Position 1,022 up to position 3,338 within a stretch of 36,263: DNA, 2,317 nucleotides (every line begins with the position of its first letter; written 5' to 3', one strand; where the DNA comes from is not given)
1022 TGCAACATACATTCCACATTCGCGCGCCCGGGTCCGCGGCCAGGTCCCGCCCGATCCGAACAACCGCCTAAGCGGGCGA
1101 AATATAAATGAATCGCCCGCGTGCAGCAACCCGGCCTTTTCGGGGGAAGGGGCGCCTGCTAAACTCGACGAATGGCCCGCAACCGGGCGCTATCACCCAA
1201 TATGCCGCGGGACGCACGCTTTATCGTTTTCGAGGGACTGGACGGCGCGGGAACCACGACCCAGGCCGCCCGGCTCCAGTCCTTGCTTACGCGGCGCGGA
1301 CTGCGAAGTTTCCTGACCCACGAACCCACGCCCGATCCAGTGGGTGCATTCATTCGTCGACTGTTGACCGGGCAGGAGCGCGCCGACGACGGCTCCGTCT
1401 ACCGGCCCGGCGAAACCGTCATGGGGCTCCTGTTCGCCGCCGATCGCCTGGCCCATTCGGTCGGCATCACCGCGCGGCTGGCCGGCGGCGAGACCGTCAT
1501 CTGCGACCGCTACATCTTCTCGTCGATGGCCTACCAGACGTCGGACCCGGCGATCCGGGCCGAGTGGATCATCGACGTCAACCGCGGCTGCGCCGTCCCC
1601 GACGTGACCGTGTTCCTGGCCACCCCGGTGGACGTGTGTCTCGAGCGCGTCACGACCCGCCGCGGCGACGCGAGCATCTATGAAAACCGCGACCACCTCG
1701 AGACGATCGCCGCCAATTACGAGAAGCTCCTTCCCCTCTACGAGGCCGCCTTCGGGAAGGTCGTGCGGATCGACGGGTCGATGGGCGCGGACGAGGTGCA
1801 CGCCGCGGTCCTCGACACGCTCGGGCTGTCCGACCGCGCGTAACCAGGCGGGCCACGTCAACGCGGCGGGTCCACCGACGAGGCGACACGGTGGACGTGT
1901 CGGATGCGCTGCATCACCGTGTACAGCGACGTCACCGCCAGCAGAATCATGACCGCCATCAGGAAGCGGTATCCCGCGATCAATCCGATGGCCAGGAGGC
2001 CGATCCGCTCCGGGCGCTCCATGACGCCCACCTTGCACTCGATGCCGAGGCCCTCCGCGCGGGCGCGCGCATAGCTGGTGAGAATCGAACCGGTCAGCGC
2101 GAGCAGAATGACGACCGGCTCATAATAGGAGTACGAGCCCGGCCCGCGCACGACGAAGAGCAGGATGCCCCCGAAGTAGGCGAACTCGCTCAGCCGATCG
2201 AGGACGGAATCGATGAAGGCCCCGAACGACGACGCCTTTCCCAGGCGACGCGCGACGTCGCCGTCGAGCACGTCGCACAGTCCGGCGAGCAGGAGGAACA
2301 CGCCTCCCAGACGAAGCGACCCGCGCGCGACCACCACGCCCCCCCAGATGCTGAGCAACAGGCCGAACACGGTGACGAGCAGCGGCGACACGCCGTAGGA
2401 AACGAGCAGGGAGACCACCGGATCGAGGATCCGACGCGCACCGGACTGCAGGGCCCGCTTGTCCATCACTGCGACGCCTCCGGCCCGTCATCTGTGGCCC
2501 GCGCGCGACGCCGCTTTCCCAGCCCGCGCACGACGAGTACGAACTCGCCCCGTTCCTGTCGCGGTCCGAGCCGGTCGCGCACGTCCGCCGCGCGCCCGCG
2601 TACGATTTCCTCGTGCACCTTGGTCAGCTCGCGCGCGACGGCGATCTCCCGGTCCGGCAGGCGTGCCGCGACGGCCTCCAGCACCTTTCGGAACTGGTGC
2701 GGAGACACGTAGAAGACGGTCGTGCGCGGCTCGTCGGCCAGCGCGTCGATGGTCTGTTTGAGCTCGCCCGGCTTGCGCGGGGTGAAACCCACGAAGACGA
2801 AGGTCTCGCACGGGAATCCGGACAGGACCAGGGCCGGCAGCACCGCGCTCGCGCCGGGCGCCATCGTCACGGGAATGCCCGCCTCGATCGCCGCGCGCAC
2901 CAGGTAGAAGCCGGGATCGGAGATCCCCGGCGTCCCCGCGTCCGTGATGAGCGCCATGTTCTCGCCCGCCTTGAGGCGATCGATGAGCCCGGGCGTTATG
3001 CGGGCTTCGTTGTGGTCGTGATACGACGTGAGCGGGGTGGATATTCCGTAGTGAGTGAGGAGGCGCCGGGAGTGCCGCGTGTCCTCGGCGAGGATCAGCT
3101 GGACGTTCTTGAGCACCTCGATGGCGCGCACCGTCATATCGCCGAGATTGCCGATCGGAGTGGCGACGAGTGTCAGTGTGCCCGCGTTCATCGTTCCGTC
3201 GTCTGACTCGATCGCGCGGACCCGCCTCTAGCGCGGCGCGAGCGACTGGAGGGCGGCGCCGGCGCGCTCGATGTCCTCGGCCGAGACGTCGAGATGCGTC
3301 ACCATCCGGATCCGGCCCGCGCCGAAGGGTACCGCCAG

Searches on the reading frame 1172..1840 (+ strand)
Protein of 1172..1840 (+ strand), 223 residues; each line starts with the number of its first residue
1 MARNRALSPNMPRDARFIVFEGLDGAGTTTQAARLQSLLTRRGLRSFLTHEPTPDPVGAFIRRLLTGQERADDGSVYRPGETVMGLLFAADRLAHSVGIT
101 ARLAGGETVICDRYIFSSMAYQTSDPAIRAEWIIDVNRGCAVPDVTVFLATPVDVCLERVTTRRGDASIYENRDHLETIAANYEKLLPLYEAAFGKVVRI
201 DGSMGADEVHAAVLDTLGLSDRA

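Call 43: search_protein_families(library=pfam, proteins=[window:1172-1840:+], max_evalue=0.0001)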
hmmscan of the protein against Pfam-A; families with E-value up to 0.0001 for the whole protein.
window:1172-1840:+ (223 aa): 2 families
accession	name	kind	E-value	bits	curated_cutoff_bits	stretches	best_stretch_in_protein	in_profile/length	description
PF02223.23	Thymidylate_kin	-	6e-36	124.3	27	1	20-211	1-183/185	Thymidylate kinase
PF01712.25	dNK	-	1.6e-06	28.5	27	1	109-203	84-181/203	Deoxynucleoside kinase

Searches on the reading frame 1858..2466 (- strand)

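Call 43: search_protein_families(library=pfam, proteins=[window:1858-2466:-], max_evalue=0.0001)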
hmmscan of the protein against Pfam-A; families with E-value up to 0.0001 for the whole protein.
window:1858-2466:- (202 aa): 1 family
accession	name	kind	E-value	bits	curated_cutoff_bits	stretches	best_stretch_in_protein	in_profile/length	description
PF01066.26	CDP-OH_P_transf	-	3.1e-15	57.3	22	1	28-176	4-145/152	CDP-alcohol phosphatidyltransferase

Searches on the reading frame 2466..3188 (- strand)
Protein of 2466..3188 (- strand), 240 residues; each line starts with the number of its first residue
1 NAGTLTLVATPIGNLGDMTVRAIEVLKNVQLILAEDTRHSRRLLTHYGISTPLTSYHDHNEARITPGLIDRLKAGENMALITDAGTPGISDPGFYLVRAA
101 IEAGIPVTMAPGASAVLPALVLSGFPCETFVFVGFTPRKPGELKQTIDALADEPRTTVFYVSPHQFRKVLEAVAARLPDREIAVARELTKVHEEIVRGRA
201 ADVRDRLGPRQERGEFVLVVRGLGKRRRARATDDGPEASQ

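Call 43: search_protein_families(library=pfam, proteins=[window:2466-3188:-], max_evalue=0.0001)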
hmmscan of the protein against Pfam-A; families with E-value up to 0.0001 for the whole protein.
window:2466-3188:- (240 aa): 1 family
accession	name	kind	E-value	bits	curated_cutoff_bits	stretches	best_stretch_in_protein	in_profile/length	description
PF00590.25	TP_methylase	-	1e-34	120.8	27.8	1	4-202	1-210/212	Tetrapyrrole (Corrin/Porphyrin) Methylases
